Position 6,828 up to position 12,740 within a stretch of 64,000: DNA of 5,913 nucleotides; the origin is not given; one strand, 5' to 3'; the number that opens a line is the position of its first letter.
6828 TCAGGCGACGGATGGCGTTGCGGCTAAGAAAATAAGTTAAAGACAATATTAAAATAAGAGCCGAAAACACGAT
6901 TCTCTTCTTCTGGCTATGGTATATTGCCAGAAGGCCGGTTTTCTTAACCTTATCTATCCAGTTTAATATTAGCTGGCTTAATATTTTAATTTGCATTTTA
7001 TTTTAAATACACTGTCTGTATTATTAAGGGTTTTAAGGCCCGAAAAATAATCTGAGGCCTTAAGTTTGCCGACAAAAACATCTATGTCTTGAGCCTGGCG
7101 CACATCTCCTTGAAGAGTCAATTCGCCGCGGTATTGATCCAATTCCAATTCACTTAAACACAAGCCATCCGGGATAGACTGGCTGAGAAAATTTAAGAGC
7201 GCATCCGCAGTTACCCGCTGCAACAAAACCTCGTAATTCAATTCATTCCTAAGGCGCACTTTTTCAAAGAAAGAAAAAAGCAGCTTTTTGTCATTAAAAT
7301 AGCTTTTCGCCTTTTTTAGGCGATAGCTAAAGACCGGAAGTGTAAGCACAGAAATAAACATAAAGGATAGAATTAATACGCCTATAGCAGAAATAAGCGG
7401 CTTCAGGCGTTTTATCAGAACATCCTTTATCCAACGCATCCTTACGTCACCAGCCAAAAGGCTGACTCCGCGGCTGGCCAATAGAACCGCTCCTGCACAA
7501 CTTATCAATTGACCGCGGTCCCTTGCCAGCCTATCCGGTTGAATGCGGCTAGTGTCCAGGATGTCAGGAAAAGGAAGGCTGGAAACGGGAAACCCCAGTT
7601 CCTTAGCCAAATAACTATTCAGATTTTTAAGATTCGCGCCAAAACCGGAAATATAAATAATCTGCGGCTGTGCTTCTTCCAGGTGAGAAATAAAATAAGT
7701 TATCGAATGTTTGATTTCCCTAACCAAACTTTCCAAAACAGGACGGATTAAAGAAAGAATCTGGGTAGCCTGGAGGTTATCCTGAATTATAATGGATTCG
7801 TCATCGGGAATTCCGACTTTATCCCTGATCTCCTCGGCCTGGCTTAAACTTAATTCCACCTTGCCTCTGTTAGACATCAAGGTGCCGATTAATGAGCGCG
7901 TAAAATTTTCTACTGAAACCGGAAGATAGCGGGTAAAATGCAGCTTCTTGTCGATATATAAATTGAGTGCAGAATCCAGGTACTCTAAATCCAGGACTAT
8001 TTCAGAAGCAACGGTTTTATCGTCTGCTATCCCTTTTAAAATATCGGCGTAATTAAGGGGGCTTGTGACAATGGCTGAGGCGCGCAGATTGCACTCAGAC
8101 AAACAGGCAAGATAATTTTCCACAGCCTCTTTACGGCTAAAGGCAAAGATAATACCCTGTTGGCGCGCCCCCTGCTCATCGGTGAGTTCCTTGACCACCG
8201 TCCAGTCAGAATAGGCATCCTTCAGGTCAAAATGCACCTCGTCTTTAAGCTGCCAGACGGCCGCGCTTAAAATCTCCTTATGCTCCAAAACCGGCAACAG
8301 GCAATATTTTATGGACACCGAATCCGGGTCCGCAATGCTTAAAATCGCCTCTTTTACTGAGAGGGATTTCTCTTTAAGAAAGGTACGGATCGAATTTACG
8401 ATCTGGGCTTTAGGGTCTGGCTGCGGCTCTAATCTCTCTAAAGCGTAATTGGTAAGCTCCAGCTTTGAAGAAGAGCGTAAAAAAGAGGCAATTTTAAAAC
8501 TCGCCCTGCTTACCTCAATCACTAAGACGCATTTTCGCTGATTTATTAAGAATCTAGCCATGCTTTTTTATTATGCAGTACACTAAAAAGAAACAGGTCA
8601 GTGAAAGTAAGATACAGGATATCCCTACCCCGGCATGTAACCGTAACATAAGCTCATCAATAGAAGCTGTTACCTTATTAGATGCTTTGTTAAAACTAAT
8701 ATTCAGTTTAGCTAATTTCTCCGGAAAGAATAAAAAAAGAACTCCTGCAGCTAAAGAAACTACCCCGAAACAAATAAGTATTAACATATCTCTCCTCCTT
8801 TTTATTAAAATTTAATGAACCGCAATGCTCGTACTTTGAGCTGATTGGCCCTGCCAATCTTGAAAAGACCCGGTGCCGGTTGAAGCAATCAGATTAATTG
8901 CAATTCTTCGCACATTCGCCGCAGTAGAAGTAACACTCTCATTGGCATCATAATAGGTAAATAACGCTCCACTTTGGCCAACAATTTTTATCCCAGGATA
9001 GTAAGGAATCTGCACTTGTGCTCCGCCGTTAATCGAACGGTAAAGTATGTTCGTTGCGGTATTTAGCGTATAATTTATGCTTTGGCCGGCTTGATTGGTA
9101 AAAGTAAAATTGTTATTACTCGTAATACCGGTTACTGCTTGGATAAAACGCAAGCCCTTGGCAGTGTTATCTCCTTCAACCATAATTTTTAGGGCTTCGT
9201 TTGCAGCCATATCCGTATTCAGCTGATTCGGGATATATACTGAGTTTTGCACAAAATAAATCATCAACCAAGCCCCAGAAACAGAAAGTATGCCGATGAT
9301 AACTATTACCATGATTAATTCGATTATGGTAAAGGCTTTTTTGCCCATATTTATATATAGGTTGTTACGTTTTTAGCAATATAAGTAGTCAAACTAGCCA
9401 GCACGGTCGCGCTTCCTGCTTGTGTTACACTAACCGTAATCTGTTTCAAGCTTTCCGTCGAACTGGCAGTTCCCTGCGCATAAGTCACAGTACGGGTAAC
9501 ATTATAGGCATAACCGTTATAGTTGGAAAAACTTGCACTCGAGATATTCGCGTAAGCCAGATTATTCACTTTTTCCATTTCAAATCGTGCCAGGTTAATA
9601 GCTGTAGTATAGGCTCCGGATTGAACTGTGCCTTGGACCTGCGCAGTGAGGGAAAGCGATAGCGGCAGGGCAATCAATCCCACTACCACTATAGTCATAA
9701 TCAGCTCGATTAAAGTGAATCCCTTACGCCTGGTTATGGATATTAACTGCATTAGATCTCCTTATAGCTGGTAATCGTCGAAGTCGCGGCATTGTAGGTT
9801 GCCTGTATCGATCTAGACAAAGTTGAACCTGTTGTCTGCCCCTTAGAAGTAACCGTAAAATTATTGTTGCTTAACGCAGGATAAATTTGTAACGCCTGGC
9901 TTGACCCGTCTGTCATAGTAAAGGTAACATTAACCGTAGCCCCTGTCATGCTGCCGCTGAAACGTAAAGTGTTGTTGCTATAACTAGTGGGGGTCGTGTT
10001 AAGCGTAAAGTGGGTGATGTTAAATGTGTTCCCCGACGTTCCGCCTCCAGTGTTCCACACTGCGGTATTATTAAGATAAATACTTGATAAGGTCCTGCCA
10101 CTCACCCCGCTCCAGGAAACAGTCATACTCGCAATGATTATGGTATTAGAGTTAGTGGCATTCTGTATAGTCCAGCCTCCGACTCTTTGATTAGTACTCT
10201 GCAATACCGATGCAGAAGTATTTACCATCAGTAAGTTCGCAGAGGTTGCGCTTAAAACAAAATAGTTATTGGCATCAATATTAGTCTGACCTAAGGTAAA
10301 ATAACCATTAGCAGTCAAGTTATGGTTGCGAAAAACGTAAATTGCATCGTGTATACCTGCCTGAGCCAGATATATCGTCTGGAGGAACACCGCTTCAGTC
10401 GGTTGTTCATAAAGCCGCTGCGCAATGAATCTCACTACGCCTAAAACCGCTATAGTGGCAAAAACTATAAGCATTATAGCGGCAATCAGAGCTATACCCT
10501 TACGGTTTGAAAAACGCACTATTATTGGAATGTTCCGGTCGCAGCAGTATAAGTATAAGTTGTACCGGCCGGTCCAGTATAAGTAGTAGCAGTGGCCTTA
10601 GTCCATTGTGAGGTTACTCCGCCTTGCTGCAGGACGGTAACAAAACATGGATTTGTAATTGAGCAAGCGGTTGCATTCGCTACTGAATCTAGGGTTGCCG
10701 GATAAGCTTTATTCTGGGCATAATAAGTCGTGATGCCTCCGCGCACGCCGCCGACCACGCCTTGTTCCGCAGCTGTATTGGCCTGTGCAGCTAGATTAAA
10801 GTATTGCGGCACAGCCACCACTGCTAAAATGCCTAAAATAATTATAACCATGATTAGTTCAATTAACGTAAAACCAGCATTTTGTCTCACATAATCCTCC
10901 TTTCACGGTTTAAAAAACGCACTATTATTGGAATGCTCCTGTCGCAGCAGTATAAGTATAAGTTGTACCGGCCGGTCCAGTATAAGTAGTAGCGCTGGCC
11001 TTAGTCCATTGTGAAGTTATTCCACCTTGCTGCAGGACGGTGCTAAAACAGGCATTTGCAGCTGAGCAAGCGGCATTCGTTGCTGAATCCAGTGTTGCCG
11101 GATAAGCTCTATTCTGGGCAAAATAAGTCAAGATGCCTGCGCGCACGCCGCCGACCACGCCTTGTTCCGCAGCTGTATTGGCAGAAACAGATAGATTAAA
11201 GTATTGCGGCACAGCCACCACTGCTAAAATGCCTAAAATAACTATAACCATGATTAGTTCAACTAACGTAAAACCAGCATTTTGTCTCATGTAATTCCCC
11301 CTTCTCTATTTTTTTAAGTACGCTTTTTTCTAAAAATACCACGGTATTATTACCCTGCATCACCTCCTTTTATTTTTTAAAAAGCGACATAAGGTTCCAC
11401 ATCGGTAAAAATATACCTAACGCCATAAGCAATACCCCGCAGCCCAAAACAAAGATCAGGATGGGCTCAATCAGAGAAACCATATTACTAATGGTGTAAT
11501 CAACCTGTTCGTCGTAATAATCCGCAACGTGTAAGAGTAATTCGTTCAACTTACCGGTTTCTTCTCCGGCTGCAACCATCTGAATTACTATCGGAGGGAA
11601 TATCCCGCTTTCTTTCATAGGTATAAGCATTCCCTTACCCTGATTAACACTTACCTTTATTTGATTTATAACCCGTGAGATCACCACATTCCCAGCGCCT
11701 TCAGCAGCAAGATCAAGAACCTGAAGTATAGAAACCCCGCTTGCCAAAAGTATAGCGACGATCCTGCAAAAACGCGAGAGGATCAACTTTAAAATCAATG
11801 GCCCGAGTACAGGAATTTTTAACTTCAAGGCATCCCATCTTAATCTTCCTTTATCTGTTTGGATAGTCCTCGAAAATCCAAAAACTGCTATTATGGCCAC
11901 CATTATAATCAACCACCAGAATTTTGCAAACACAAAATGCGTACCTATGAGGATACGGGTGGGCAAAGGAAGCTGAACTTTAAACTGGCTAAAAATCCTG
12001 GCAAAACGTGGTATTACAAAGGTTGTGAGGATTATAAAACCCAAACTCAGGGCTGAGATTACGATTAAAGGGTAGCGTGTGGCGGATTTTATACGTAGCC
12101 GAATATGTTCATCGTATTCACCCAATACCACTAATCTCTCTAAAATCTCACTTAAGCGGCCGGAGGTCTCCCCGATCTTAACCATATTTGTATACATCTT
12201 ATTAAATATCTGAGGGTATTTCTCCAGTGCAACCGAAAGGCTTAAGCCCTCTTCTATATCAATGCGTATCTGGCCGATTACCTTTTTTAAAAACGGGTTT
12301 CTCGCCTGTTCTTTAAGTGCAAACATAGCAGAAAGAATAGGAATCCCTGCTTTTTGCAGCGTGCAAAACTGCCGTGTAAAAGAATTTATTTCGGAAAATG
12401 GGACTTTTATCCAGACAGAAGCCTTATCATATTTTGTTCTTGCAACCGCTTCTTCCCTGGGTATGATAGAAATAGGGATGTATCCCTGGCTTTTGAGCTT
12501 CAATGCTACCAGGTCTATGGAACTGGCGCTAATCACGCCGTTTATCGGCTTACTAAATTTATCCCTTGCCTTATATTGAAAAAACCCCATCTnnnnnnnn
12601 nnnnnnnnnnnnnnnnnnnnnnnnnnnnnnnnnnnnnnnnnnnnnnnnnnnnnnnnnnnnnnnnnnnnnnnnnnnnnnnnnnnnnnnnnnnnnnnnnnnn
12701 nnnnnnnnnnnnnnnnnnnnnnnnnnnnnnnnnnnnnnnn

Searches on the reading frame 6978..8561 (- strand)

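Call 83: search_protein_families(library=pfam, proteins=[window:6978-8561:-], max_evalue=0.00001)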
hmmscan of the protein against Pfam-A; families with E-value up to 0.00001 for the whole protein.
window:6978-8561:- (527 aa): 2 families
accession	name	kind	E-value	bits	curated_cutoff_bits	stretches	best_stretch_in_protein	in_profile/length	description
PF11104.14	PilM_2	-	8.5e-14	51.7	27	1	15-357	2-334/340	Type IV pilus assembly protein PilM;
PF05137.18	PilN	-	6.7e-06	26.5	22.8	0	455-511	2-56/78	Fimbrial assembly protein (PilN)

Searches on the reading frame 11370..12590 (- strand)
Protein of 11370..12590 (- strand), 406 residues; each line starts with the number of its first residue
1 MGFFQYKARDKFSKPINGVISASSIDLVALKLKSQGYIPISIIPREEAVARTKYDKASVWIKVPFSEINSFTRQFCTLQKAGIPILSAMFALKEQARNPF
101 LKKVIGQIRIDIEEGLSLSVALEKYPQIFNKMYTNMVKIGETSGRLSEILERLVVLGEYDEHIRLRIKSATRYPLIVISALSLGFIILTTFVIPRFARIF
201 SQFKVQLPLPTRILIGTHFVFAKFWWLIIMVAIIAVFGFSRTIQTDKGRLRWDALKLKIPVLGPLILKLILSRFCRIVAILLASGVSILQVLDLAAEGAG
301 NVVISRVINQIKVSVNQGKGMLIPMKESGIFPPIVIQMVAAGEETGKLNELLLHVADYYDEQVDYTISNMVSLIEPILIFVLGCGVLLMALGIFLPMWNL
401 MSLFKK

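Call 83: search_protein_families(library=pfam, proteins=[window:11370-12590:-], max_evalue=0.00001)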
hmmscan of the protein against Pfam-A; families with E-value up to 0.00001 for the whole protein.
window:11370-12590:- (406 aa): 1 family
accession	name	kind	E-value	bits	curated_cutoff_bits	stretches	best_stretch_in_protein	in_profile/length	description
PF00482.28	T2SSF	-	3.5e-56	189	25.2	2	274-396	1-125/125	Type II secretion system (T2SS), protein F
